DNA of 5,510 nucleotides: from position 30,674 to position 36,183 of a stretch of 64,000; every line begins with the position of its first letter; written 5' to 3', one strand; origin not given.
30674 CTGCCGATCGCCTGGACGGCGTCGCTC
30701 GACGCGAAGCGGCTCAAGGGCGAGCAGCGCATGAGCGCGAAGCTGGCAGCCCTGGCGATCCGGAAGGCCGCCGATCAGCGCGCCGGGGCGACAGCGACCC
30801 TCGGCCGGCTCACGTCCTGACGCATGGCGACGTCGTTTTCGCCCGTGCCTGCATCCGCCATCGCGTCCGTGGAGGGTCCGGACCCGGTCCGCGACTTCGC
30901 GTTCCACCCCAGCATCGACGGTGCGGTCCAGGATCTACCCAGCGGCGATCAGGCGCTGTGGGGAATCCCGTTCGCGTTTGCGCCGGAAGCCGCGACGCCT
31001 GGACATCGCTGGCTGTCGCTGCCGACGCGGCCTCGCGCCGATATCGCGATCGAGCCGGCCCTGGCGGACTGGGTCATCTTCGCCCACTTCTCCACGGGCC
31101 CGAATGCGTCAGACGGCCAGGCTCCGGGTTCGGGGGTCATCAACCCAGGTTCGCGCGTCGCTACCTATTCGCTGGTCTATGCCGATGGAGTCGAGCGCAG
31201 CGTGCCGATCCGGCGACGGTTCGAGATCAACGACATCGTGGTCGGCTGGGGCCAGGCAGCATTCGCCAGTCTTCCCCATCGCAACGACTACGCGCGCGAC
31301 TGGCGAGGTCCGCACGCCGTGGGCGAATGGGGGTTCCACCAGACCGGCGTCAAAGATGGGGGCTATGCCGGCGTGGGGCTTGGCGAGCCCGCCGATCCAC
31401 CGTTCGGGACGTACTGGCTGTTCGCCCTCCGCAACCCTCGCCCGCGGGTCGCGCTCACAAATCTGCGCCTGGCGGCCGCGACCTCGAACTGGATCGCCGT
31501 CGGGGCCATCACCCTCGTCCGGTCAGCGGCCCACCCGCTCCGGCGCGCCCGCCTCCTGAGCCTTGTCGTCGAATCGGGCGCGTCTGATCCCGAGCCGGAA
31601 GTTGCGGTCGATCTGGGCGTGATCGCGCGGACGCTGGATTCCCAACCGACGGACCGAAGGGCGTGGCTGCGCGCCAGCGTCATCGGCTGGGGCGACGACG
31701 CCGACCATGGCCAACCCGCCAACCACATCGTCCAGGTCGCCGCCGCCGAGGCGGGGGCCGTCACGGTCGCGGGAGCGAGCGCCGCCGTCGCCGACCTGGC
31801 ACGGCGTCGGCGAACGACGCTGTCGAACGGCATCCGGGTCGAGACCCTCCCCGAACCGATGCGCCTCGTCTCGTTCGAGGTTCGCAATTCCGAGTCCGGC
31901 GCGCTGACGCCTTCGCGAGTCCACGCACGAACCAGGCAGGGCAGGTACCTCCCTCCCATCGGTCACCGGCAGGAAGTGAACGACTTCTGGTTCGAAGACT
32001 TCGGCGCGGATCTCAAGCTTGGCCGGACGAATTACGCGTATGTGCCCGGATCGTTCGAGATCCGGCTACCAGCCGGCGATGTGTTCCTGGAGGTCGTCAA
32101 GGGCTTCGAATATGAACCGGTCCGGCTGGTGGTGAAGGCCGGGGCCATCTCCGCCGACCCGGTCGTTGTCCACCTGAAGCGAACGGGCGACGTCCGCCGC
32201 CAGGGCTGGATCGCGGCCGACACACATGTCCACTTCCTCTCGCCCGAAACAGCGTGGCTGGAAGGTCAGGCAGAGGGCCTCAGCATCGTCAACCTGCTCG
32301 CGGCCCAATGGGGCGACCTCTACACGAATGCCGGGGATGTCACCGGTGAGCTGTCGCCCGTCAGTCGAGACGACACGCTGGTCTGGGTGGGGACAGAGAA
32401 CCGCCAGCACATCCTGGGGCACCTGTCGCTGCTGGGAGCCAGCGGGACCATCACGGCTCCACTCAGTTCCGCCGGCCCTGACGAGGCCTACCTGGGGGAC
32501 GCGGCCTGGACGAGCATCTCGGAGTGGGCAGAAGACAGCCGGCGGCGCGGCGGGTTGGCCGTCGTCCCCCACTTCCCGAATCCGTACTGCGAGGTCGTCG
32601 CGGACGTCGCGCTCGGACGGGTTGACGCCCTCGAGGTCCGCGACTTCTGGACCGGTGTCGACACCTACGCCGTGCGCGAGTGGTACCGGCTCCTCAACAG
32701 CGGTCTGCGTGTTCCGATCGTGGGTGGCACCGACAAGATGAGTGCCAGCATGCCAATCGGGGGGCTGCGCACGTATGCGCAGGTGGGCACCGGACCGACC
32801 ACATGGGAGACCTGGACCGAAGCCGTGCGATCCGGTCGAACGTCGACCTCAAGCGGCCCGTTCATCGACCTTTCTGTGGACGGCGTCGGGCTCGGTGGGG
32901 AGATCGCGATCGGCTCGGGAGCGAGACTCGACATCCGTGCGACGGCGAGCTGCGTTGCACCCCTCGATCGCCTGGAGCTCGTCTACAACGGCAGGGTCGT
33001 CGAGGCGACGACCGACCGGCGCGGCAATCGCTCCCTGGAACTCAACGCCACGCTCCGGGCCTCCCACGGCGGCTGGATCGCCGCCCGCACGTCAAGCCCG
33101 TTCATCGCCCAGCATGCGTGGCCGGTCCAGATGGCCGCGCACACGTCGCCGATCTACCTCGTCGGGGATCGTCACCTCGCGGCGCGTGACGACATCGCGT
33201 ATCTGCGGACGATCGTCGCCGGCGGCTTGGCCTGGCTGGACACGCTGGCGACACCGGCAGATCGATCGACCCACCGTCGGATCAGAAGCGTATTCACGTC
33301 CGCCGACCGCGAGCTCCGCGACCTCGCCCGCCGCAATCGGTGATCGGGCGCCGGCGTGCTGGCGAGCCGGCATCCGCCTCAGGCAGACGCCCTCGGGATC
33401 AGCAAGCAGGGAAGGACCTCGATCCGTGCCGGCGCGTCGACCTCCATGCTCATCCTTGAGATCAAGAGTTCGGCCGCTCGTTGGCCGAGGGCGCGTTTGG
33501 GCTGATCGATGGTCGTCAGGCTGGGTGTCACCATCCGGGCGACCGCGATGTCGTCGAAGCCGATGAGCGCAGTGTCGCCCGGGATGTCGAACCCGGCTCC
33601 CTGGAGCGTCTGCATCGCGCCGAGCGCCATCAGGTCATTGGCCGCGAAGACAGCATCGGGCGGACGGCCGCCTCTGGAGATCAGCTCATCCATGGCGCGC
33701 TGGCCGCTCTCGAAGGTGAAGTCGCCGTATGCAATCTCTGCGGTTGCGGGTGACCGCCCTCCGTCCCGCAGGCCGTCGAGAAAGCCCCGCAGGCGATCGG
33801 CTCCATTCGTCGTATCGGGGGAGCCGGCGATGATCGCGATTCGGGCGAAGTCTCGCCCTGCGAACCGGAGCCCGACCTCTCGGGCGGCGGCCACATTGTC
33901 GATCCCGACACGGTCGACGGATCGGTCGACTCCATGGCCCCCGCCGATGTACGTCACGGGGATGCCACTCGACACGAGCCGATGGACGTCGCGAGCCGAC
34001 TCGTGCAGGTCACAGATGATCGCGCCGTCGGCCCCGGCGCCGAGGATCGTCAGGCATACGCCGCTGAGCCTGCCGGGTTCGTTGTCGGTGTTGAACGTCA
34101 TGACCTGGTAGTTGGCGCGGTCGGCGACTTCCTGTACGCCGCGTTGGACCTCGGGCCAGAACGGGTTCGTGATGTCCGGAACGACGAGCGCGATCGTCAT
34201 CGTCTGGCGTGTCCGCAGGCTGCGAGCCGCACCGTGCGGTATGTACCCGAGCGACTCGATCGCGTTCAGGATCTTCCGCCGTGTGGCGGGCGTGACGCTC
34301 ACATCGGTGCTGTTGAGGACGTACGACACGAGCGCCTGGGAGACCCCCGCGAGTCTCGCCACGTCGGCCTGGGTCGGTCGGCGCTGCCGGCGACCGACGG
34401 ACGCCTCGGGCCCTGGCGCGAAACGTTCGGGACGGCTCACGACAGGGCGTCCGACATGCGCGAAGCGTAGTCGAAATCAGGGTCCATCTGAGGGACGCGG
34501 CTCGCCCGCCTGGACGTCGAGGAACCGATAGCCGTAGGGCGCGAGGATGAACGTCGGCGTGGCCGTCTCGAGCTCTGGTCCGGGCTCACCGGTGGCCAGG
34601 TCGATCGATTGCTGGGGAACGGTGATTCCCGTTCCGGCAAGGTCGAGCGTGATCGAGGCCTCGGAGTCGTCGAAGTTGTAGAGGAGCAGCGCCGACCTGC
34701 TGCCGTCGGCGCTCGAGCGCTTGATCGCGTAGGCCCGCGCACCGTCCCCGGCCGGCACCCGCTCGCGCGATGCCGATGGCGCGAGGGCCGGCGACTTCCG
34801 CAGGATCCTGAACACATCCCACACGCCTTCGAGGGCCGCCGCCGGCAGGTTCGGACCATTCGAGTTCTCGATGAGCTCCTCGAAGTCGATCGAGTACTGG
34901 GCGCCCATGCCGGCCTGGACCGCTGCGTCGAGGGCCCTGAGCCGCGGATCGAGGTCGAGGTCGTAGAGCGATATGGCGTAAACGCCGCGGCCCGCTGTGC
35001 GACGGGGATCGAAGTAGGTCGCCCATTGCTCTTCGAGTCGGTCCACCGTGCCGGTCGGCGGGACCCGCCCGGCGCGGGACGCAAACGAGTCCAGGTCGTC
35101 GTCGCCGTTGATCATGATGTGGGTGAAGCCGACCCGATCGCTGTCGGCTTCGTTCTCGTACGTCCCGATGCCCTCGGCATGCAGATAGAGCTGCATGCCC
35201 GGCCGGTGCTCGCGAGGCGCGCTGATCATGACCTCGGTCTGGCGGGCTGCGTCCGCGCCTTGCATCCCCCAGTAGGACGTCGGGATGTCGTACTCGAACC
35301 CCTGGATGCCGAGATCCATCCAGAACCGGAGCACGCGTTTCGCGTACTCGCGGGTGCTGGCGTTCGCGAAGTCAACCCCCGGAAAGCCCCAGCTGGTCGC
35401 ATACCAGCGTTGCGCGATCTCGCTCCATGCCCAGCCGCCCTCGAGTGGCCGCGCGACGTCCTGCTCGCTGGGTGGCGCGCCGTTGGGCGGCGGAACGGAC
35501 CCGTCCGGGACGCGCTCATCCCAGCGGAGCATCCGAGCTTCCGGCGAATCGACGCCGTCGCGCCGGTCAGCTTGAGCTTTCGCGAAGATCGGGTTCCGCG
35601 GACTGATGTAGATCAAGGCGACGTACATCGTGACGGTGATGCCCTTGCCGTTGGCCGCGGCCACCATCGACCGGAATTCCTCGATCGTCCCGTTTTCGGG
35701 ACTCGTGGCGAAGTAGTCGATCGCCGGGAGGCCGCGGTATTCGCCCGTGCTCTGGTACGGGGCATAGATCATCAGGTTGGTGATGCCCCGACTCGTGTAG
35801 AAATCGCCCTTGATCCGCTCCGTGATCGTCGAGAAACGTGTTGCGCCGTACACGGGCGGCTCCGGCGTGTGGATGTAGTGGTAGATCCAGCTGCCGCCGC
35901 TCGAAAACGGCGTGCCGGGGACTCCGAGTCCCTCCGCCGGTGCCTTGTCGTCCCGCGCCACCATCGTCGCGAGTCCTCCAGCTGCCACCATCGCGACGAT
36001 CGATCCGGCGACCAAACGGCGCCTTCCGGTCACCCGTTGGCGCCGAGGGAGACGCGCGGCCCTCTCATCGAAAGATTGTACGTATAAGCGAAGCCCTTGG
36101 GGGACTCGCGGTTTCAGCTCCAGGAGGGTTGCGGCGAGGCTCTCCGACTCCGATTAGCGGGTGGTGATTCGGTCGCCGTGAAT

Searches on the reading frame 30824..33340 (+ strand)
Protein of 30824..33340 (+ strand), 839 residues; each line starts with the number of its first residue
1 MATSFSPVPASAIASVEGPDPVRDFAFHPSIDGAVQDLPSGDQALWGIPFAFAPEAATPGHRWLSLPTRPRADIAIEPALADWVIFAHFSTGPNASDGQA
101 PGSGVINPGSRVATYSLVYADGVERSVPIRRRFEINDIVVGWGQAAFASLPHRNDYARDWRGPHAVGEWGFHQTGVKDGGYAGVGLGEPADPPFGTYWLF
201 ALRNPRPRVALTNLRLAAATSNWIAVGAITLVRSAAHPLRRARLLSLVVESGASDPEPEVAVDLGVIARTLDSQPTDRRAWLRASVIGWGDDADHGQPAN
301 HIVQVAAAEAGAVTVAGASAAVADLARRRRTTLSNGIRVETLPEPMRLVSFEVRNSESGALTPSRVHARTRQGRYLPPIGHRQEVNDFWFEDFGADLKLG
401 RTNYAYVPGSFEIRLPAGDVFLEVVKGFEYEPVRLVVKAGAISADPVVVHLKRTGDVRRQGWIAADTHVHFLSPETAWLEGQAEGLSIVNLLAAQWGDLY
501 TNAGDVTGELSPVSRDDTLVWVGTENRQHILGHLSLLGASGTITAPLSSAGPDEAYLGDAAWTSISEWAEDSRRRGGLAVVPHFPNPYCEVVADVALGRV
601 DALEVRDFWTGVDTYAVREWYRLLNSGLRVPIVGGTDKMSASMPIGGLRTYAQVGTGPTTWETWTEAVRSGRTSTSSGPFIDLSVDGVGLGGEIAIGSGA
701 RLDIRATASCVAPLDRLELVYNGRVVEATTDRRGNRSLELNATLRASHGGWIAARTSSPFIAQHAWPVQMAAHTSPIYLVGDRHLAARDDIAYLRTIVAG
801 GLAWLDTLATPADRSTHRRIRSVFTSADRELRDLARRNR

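Call 66: list_cluster_members(proteins=[window:30824-33340:+, window:17400-18704:-, window:22145-23320:-, window:20468-21358:-, window:6954-8111:-, window:36154-36660:-, window:51891-53285:-, window:289-2271:-, window:38386-43020:-, window:27354-28916:+])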
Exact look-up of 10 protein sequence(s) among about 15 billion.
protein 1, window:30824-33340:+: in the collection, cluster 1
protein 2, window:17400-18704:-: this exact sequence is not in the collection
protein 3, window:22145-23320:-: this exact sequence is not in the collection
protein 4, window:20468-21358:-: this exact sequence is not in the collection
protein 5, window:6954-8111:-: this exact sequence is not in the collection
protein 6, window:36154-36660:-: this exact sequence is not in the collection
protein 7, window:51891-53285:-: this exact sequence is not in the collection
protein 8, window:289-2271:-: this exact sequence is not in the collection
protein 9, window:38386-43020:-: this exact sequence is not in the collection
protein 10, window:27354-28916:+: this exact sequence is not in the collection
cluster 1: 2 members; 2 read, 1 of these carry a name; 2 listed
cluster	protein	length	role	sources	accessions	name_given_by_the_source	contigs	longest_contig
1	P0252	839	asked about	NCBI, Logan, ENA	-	-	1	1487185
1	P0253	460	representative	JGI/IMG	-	hypothetical protein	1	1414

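Call 67: find_encoding_contigs(protein=window:30824-33340:+, flank=10000, max_places=4)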
Protein window:30824-33340:+ (839 aa): 1 contig read that carries it; 1 place shown.
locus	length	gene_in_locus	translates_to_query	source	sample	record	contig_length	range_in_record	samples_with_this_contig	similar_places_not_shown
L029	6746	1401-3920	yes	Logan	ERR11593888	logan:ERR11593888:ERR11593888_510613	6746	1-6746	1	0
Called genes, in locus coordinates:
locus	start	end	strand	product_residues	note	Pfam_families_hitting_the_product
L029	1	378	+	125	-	?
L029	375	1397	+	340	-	PF03747:ADP_ribosyl_GH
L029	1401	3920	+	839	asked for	-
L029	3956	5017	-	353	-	PF00356:LacI, PF00532:Peripla_BP_1, PF13407:Peripla_BP_4, PF13377:Peripla_BP_3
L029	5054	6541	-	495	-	PF00128:Alpha-amylase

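Call 116: search_protein_families(library=padloc, max_evalue=0.001, proteins=[window:30824-33340:+])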
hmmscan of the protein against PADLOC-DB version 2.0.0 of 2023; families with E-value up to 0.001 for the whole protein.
window:30824-33340:+ (839 aa): 0 families

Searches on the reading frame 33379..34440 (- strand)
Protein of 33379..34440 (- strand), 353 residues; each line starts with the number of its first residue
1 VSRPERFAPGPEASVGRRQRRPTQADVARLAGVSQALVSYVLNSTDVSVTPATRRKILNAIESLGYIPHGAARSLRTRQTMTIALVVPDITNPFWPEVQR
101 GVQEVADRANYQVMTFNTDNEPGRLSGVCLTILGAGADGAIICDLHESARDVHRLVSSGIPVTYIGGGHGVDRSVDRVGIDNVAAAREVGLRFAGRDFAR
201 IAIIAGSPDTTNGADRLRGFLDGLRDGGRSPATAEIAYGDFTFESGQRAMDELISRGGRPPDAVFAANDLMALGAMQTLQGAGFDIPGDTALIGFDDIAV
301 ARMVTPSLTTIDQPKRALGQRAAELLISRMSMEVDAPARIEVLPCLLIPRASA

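Call 62: search_protein_families(library=pfam, max_evalue=0.001, proteins=[window:33379-34440:-])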
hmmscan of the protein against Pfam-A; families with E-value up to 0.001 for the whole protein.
window:33379-34440:- (353 aa): 4 families
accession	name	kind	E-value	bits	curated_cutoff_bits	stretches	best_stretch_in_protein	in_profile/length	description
PF13377.12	Peripla_BP_3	-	4.3e-33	115.2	26.5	1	193-352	4-166/167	Periplasmic binding protein-like domain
PF00532.27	Peripla_BP_1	-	6e-27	95.3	22.2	1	81-340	2-271/281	Periplasmic binding proteins and sugar binding domain of LacI family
PF13407.12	Peripla_BP_4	-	1.2e-21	77.9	35.1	1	83-327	1-251/258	Periplasmic binding protein domain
PF00356.27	LacI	-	2.2e-13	50.2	27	1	25-68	3-45/46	Bacterial regulatory proteins, lacI family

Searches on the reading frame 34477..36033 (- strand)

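Call 62: search_protein_families(library=pfam, max_evalue=0.001, proteins=[window:34477-36033:-])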
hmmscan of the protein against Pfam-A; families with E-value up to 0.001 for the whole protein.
window:34477-36033:- (518 aa): 1 family
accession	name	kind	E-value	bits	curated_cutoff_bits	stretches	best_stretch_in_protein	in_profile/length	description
PF00128.31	Alpha-amylase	-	3.9e-09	36.7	22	1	83-275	32-217/446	Alpha amylase, catalytic domain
